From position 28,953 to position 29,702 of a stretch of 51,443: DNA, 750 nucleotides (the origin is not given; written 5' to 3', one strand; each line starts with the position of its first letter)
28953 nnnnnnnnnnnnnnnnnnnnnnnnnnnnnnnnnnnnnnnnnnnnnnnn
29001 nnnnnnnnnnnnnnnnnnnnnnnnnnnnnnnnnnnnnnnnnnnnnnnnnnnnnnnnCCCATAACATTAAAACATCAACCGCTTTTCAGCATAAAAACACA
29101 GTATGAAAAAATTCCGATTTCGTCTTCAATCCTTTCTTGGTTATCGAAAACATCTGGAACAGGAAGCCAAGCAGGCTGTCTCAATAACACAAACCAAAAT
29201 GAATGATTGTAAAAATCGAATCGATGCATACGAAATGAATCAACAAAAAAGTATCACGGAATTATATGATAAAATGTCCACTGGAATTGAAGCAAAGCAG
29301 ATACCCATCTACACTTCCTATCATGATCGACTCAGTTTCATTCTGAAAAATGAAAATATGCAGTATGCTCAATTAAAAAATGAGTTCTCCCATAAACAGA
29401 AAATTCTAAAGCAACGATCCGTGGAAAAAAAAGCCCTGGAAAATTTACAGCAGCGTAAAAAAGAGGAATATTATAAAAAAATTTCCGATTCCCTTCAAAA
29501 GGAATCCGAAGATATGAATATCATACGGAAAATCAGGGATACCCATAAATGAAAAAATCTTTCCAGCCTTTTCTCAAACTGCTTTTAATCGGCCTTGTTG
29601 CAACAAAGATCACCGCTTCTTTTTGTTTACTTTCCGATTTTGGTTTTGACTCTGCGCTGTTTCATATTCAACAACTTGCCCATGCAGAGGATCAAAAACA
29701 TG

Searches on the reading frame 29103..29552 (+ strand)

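Call 40: search_protein_families(library=pfam, proteins=[window:29103-29552:+], max_evalue=0.001)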
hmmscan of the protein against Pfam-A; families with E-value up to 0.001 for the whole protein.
window:29103-29552:+ (149 aa): 1 family
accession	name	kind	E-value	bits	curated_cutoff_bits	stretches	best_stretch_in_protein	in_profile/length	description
PF02050.21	FliJ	-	1.3e-07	32.3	28.4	1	21-133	2-113/123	Flagellar FliJ protein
